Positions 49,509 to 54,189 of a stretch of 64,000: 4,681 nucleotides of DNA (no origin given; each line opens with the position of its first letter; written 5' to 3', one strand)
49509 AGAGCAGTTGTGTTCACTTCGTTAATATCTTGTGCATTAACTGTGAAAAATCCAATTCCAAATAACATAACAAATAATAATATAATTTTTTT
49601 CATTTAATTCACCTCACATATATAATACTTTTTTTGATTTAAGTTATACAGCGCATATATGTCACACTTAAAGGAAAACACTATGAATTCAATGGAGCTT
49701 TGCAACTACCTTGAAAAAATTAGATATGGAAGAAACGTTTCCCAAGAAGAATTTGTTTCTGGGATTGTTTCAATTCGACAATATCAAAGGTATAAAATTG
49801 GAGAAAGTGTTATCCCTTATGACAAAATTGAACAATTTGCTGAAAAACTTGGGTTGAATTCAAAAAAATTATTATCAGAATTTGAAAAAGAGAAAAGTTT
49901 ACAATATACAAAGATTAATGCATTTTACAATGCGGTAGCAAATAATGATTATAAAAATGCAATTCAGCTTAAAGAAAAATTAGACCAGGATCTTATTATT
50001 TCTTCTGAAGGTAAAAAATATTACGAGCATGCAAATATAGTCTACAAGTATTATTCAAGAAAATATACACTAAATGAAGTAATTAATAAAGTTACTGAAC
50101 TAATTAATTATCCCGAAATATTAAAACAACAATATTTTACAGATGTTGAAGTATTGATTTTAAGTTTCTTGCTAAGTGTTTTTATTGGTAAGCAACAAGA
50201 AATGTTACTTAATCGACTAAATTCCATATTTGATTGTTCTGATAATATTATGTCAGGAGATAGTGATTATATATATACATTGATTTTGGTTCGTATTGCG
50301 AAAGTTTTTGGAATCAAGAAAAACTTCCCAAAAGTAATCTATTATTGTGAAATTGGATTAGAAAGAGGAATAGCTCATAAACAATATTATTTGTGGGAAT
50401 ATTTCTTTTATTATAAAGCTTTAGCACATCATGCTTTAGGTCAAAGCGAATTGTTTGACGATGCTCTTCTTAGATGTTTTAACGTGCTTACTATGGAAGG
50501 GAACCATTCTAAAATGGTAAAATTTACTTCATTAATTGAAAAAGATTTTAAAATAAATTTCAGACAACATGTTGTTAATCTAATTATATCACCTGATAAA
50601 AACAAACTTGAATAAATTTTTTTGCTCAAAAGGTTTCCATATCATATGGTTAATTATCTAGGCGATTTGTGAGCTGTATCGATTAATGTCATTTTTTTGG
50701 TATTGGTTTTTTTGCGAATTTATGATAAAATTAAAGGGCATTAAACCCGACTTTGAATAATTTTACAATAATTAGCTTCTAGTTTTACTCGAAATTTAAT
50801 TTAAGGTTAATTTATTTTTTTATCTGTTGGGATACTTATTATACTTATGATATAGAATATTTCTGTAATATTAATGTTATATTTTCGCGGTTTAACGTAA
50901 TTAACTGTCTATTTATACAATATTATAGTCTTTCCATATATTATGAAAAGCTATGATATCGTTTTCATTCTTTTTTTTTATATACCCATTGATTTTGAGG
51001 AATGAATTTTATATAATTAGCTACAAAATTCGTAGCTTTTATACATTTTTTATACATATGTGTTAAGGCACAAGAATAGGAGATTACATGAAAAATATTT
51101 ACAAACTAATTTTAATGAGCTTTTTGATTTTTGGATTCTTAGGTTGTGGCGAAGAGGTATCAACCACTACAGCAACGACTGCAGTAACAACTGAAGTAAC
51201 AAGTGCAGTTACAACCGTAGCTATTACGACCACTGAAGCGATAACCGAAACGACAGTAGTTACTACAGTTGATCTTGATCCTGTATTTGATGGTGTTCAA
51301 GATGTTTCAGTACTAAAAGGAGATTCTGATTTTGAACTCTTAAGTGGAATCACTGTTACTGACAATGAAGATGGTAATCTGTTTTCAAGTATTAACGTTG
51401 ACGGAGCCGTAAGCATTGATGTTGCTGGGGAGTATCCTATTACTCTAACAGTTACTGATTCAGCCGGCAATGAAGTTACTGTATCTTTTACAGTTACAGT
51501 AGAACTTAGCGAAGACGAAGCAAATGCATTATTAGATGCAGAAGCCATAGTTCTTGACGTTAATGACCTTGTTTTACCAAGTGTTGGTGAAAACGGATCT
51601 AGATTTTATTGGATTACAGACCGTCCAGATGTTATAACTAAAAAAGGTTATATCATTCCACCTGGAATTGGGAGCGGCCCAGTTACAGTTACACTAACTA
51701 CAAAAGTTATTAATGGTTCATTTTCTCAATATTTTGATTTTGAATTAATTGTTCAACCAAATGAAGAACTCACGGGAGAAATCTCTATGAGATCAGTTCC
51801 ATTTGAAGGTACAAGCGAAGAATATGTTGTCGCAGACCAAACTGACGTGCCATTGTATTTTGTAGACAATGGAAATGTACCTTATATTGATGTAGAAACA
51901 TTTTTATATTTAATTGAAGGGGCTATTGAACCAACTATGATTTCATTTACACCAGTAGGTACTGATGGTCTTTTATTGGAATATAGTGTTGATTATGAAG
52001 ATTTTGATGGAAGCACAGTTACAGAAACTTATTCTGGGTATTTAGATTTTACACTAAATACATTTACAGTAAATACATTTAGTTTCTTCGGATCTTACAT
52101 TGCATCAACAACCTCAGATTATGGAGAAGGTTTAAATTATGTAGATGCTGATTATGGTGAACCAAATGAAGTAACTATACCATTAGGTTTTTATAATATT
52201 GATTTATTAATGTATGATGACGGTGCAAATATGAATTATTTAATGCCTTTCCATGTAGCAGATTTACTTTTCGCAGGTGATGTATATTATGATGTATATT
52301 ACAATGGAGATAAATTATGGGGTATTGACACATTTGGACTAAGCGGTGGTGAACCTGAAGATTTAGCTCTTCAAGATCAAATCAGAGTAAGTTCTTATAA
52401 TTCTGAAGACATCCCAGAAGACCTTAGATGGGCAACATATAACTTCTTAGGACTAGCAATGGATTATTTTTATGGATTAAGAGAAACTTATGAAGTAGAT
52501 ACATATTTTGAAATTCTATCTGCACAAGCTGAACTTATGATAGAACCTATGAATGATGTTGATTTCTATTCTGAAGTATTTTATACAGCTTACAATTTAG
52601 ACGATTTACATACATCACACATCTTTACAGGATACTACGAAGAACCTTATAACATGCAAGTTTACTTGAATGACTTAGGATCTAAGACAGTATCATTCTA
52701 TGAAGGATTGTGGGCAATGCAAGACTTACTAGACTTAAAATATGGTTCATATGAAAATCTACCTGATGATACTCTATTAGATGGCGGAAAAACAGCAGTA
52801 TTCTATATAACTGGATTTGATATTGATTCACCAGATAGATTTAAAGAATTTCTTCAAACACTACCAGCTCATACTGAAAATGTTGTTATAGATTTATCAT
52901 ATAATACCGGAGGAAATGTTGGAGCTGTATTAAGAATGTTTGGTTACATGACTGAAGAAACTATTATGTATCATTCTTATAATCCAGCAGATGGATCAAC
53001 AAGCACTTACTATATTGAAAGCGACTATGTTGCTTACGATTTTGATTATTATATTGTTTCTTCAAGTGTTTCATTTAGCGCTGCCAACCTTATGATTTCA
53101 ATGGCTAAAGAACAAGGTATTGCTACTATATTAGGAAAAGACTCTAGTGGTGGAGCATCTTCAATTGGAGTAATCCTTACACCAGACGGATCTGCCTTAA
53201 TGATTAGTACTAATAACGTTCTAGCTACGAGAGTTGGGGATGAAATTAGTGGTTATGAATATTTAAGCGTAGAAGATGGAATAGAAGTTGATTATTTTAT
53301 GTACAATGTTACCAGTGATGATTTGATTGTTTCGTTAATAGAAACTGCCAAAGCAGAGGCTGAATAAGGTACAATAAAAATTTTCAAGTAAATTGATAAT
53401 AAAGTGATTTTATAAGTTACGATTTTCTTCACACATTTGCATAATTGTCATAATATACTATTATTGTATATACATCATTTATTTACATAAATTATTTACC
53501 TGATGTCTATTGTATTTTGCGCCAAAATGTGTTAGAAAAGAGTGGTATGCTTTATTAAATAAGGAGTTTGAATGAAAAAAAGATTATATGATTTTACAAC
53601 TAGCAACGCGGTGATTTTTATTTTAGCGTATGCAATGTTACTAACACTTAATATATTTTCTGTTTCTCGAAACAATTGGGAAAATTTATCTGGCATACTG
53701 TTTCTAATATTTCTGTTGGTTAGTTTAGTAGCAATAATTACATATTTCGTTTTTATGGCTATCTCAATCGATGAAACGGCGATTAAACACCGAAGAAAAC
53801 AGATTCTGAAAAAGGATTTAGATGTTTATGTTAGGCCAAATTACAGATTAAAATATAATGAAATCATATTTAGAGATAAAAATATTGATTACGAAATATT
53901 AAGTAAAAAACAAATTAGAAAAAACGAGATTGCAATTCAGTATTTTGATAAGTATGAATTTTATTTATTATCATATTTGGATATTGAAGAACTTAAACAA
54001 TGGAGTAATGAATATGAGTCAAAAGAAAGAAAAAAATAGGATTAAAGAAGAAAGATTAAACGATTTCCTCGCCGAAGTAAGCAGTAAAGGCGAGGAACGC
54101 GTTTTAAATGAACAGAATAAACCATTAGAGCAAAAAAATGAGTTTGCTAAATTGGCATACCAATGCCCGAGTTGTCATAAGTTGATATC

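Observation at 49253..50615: Divergent pair: RNPP/Rgg-type regulator and a secreted protein made of tandem 14-aa acidic repeats (candidate multi-copy pheromone precursor)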

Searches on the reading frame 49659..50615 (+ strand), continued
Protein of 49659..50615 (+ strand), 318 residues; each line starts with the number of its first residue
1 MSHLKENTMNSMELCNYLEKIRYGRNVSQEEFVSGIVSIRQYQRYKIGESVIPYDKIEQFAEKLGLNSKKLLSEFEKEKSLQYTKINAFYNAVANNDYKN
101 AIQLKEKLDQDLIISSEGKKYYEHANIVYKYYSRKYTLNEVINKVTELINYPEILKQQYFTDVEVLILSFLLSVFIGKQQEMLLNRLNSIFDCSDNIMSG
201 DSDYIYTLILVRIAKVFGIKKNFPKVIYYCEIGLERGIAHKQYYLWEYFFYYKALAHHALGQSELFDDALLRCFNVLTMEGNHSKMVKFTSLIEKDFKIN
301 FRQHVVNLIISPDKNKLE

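Call 47: find_related_loci(query=A1, collection=viral_contigs, flank=4000)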
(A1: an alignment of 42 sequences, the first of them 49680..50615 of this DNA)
Query A1 (311 aa) in viral_contigs; peptide patterns used: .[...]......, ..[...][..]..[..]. (x = any residue, [..] = any of these).
188 stretches matched a pattern, but none encodes a relative of the query by tblastn (E <= 1e-3).
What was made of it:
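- Closest known: Tandemly duplicated propeptides of Rap-Phr, NprR-NprX and AimR-AimP. Different: No member of this family was found on viral contigs (call 47).
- Tried and rejected: The scan found no relative, so there is no sign that the module is phage-borne (call 47).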

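Call 64: search_solved_structures(query=A1, max_evalue=1)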
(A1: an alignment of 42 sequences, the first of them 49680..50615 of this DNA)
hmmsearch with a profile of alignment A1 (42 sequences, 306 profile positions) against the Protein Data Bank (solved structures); distinct sequences matched with E-value up to 1: 9.
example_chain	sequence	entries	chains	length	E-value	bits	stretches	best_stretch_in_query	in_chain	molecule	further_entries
5fd4_A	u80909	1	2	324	0.0015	21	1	1-67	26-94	ComR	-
4yv6_A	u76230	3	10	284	0.002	20.5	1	4-92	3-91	Transcriptional regulator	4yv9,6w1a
5v5t_A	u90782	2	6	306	0.0033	19.8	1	9-99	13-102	Conserved domain protein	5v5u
2awi_A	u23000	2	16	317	0.022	17.1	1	8-67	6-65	PrgX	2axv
2p5t_A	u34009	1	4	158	0.081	15.3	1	10-66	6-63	Putative transcriptional regulator PezA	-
2b5a_A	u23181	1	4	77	0.11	14.9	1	10-70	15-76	C.BclI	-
7n1n_B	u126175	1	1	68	0.23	13.8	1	10-59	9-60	ComR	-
7n10_B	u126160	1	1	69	0.23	13.7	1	10-59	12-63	ComR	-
3myd_A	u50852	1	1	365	0.81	12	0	94-202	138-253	Flagellar biosynthesis protein flhA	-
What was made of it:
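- On RRNPPA cytoplasmic peptide-pheromone receptors (superfamily level): Profile hits to the HTH of ComR, Rgg2 and PrgX (call 64).
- On PlcR/PapR subfamily: The family profile searched against PDB sequences gives no PlcR hit at E up to 1 (call 64).
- Closest known: PlcR-PapR of the Bacillus cereus group. Different: No detectable sequence similarity beyond the HTH (call 64).
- Closest known: ComR-ComS. Same: The weak HTH-level profile hits are to ComR and Rgg2 (call 64).
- At sequence level only the HTH resembles known RRNPPA proteins (E 0.0015-0.02, call 64).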

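Call 65: find_homologous_proteins(query=L025:3427-3702:-, max_evalue=0.001)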
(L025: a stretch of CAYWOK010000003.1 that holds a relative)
Query L025:3427-3702:- (91 aa): 41 proteins with E <= 0.001 among 41 candidates.
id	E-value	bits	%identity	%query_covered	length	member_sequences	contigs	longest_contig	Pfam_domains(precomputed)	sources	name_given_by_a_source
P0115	4.6e-51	188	95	100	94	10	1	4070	-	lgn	-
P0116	2.7e-47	176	89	100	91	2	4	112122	-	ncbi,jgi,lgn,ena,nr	ncbi:MAG: hypothetical protein PHW40_05890 [Candidatus Izemoplasmatales bacterium]|jgi:uncharacteriz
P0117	2.0e-46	173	88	100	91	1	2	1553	-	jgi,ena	-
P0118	1.4e-45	171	86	100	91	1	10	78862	-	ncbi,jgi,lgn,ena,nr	ncbi:MAG TPA: hypothetical protein PLH02_04780 [Bacillota bacterium]|nr:hypothetical protein [Bacill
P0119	1.4e-45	171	86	100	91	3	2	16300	-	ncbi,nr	ncbi:MAG: hypothetical protein JXB20_01815 [Bacilli bacterium]|nr:hypothetical protein [Bacilli bact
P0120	1.8e-43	164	85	100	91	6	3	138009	-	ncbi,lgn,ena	-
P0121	3.9e-42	160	78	100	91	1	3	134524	-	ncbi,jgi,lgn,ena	-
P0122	1.2e-41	158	81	100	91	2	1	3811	-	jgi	jgi:Mg2+ and Co2+ transporter CorA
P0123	1.5e-41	158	82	100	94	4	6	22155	-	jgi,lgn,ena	jgi:Mg2+ and Co2+ transporter CorA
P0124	3.1e-40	153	75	100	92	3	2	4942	-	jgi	-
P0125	5.2e-40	153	73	99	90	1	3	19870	-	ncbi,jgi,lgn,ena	-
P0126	4.8e-39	150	76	100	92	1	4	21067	-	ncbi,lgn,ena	-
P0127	2.2e-38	148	73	98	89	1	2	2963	-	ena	-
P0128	2.5e-38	147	73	98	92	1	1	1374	-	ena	-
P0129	3.0e-38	147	72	98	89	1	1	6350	-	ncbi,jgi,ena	-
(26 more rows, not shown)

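Call 72: predict_structure(alignment_id=A2)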
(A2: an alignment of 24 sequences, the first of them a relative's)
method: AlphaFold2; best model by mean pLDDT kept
length: 91 residues; sequences in the alignment: 24
mean_pLDDT: 90.5   pTM: 0.81
mean pLDDT of the five models: 90.5, 88.7, 88.7, 88.5, 86.7
residues with pLDDT >= 90: 63; 70-90: 27; 50-70: 1; < 50: 0
segments of 3 or more residues with pLDDT < 50: none
pLDDT, mean of each block of 10 residues (from residue 1): 90 88 88 94 95 94 85 91 93 69
secondary structure, 60 per line:
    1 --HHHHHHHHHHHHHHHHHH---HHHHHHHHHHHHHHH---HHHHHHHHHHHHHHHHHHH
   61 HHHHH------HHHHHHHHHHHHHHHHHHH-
elements in order: H3-20 H24-38 H42-65 H72-90

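Call 75: fold_search(model_id=the predicted structure, library=pdb)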
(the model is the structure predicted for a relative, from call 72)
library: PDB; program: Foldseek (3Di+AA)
matches with E <= 10: 130; with E <= 0.001: 0
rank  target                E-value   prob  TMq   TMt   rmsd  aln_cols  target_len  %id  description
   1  1x8z_A                4.6e-01  0.84  0.57  0.37   6.8        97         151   10  Crystal structure of a pectin methylesterase inhibitor from Arabidopsis thaliana (released 2004-12-28)
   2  1x8z_C                5.4e-01  0.82  0.56  0.36   7.3        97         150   10  Crystal structure of a pectin methylesterase inhibitor from Arabidopsis thaliana (released 2004-12-28)
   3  9u78_A                7.3e-01  0.51  0.46  0.39   6.0       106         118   11  Single Chain Protein of De Novo Designed Helix Bundles-4EH2 with KDPV Loop (released 2025-04-09)
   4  1ng6                  9.7e-01  0.41  0.43  0.29   8.1        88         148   18  Structure of Cytosolic Protein of Unknown Function YqeY from Bacillus subtilis (released 2003-07-15)
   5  8xjg                  1.0e+00  0.44  0.42  0.28   7.7        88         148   17  Crystal structure of the YqeY protein from Vibrio parahaemolyticus (released 2024-05-22)
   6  1x8z_B                1.4e+00  0.77  0.54  0.36   2.6        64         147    9  Crystal structure of a pectin methylesterase inhibitor from Arabidopsis thaliana (released 2004-12-28)
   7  3fse_A                1.4e+00  0.10  0.27  0.11  13.3       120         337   12  Crystal structure of a two-domain protein containing dj-1/thij/pfpi-like and ferritin-like domains (ava_4496) from ana (released 2009-02-03)
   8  3whn_A                1.6e+00  0.63  0.53  0.39   4.2        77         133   21  Hemerythrin-like domain of DcrH I119H mutant (met) (released 2014-02-26)
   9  9k7z_0                1.7e+00  0.60  0.54  0.24   3.8        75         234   15  Cryo-EM structure of designed zinc-induced icosahedron Cage-i53-Zn1-HEHE-16 (released 2025-10-29)
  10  3waq                  1.7e+00  0.51  0.53  0.39   5.0        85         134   21  Hemerythrin-like domain of DcrH I119E mutant (met) (released 2014-03-19)
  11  3fse_B                1.8e+00  0.09  0.27  0.11  13.4       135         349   11  Crystal structure of a two-domain protein containing dj-1/thij/pfpi-like and ferritin-like domains (ava_4496) from ana (released 2009-02-03)
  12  8r4m_B                2.2e+00  0.66  0.68  0.63   3.5        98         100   11  CSP1 M48L mutant with Iodide (released 2024-11-20)
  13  6muv_c                2.3e+00  0.05  0.22  0.14  17.2       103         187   18  The structure of the Plasmodium falciparum 20S proteasome in complex with two PA28 activators (released 2019-08-07)
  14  6muv_e                2.4e+00  0.07  0.26  0.16  16.7        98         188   19  The structure of the Plasmodium falciparum 20S proteasome in complex with two PA28 activators (released 2019-08-07)
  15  1xg2_B                2.6e+00  0.28  0.49  0.32   6.7        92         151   12  Crystal structure of the complex between pectin methylesterase and its inhibitor protein (released 2005-03-22)
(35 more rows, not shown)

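Call 87: search_protein_families(library=pfam, proteins=[L013:5041-7026:+, L028:5088-7097:+, L036:5129-7090:+, L019:5163-7559:+, L031:4495-5484:+, L058:5099-5902:+, L061:5001-5453:+, L052:1609-2004:+], max_evalue=0.0001)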
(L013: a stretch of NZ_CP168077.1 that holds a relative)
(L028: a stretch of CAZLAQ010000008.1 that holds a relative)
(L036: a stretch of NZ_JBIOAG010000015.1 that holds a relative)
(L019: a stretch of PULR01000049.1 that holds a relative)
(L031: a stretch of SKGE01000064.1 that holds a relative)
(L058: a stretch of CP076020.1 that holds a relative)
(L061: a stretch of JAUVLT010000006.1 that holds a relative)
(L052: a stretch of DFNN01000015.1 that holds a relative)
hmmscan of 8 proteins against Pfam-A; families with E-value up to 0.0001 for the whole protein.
L013:5041-7026:+ (661 aa): 4 families
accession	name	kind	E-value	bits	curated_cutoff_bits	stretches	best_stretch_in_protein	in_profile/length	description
PF00563.25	EAL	-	4.8e-59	200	31.3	1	420-654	3-236/236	EAL domain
PF00990.26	GGDEF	-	1.3e-12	48.2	23.8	1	252-398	3-160/161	Diguanylate cyclase, GGDEF domain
PF13426.13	PAS_9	-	2.3e-07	31.5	27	1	141-236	3-101/103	PAS domain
PF00989.32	PAS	-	2.2e-05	24.8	22.6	0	140-235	12-112/113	PAS fold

L028:5088-7097:+ (669 aa): 2 families
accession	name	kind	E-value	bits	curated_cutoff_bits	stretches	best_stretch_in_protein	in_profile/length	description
PF00563.25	EAL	-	1.2e-51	175.8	31.3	1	431-665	3-236/236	EAL domain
PF00990.26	GGDEF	-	7.2e-19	68.6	23.8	1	261-407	3-158/161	Diguanylate cyclase, GGDEF domain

L036:5129-7090:+ (653 aa): 2 families
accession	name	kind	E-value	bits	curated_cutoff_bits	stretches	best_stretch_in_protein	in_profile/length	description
PF00563.25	EAL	-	3.5e-54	184.1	31.3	1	415-650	2-236/236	EAL domain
PF00990.26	GGDEF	-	9.5e-30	103.9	23.8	1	244-394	2-159/161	Diguanylate cyclase, GGDEF domain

L019:5163-7559:+ (798 aa): 3 families
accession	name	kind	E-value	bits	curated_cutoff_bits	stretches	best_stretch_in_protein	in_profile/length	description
PF00563.25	EAL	-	4e-55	187.2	31.3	1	557-789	2-233/236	EAL domain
PF00990.26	GGDEF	-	1.1e-27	97.3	23.8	1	385-533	2-157/161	Diguanylate cyclase, GGDEF domain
PF13426.13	PAS_9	-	3.5e-06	27.7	27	1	274-354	3-84/103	PAS domain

L031:4495-5484:+ (329 aa): 1 family
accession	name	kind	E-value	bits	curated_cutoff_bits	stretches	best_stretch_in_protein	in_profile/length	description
PF00563.25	EAL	-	3.3e-53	180.9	31.3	1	92-326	2-236/236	EAL domain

L058:5099-5902:+ (267 aa): 3 families
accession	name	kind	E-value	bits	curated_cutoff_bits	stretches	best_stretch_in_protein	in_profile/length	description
PF13487.12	HD_5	-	8.3e-39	133.5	27.2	1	100-257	10-170/170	HD domain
PF01966.28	HD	-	1.1e-22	80.9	22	1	106-226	3-116/116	HD domain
PF08668.18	HDOD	-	2.6e-05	24.2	22.9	1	106-147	97-136/196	HDOD domain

L061:5001-5453:+ (150 aa): 0 families

L052:1609-2004:+ (131 aa): 0 families

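Call 92: search_protein_families(library=padloc, proteins=[P0116, window:49683-50615:+], max_evalue=0.01)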
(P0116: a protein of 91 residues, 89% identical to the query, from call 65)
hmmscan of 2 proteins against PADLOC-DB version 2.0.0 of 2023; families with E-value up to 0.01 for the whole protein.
P0116 (91 aa): 2 families
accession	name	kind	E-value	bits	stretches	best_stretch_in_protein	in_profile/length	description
PDLC03825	spbK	-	1.9e-17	61.7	1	4-90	37-123/308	-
PDLC03873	LmuC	-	0.0025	16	1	31-77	87-133/180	-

window:49683-50615:+ (310 aa): 0 families

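Call 97: search_protein_representatives(alignment_id=A1)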
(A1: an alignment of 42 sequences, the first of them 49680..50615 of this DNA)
Query: 42 sequences, 306 profile positions. Proteins with E-value up to 0.001 (for the whole library): 912; up to 1e-10: 324; up to 1e-30: 137. The best 150 are listed.
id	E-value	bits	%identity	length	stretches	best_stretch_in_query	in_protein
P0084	2.1e-125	434.3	-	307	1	1-305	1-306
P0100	2.6e-109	381.5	-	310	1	2-304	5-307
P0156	4.0e-101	354.6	-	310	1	1-305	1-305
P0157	1.1e-100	353.2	-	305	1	1-304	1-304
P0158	7.7e-100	350.4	-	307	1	1-304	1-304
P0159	1.5e-96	339.5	-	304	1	1-302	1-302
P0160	1.7e-92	326.2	-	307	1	1-305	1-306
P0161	1.7e-91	322.9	-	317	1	1-304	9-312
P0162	2.2e-90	319.3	-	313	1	3-303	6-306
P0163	2.7e-90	319.0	-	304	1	1-298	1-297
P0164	1.3e-89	316.7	-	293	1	2-292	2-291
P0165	1.8e-89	316.3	-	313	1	2-304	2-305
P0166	2.7e-84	299.3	-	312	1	1-304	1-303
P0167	5.5e-83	295.0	-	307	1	3-303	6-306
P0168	6.9e-80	284.8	-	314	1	2-305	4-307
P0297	3.3e-30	121.7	-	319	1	3-302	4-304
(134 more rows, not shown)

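Call 98: find_encoding_contigs(protein=P0297, flank=2500, max_places=2)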
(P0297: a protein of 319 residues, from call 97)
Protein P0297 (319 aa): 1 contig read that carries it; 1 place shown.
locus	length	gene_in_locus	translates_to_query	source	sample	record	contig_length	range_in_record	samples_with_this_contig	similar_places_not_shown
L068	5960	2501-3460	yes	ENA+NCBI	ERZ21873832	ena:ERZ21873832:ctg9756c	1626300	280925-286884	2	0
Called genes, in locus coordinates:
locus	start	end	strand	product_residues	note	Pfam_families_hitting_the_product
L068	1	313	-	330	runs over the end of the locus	PF01656:CbiA, PF09140:MipZ (weak), PF10609:ParA, PF13614:AAA_31 (weak)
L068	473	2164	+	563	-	PF05524:PEP-utilisers_N, PF00391:PEP-utilizers, PF02896:PEP-utilizers_C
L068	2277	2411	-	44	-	-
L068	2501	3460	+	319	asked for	-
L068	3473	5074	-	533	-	PF09847:12TM_1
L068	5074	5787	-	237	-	PF00005:ABC_tran, PF13175:AAA_15 (faint), PF13304:AAA_21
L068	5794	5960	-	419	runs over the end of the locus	PF12698:ABC2_membrane_3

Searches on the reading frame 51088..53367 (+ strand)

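Call 3: search_protein_families(library=pfam, proteins=[window:51088-53367:+], max_evalue=1)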
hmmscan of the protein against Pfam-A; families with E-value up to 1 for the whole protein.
window:51088-53367:+ (759 aa): 7 families
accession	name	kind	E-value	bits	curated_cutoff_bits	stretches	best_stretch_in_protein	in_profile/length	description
PF03572.23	Peptidase_S41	-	1.6e-14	54.2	24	1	569-723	2-157/165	Peptidase family S41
PF16403.11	Bact_surface_Ig-like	-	3.7e-11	43.3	27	1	68-138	4-71/71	Bacterial surface protein, Ig-like domain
PF20578.4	aBig_2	-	8.6e-11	41.9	27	1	159-223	23-87/89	Atrophied bacterial Ig domain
PF05345.18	He_PIG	-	0.0043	17.9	24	1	112-138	69-95/96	Putative Ig domain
PF07523.18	Big_3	-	0.0054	17.4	21.2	1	97-138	29-68/68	Bacterial Ig-like domain (group 3)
PF18911.6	PKD_4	-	0.016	15.6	27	1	112-138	58-85/85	PKD domain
PF01105.29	EMP24_GP25L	-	0.17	12.4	25.9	1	88-144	41-104/182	emp24/gp25L/p24 family/GOLD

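Call 4: search_protein_families(library=ncbifam, proteins=[window:51088-53367:+], max_evalue=1)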
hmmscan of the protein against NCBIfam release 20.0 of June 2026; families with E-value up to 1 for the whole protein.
window:51088-53367:+ (759 aa): 5 families
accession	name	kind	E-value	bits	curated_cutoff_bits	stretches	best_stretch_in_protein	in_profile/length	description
TIGR00225.1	prc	subfamily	2.4e-05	23.5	218.6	1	568-688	152-272/335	C-terminal processing peptidase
NF033424.1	chlamy_CPAF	equivalog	0.00046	18.9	250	1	582-627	320-365/564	protease-like activity factor CPAF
NF051464.1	tail_spec_CT441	exception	0.0019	17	700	1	572-692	362-483/645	tail-specific protease Tsp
NF053514.2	JUQZ_fam_ocin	equivalog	0.059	13.6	40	1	1-90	1-70/107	BLB8/JUQZ-1 family protein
NF045591.1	Cterm_S41_CtpZ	exception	0.074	11.8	525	1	573-711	218-355/403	carboxyl-terminal processing protease CtpZ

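Call 92: search_protein_families(library=padloc, proteins=[window:51088-53367:+], max_evalue=0.01)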
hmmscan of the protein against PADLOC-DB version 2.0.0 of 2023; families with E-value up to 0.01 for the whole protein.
window:51088-53367:+ (759 aa): 0 families

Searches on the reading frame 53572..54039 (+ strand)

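Call 40: search_protein_families(library=pfam, proteins=[window:53572-54039:+], max_evalue=0.01)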
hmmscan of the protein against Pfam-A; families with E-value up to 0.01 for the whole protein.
window:53572-54039:+ (155 aa): 1 family
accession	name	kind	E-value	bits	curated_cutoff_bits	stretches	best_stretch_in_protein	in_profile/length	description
PF20563.3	DUF6773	-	0.0092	16.3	27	0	11-84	85-161/163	Family of unknown function (DUF6773)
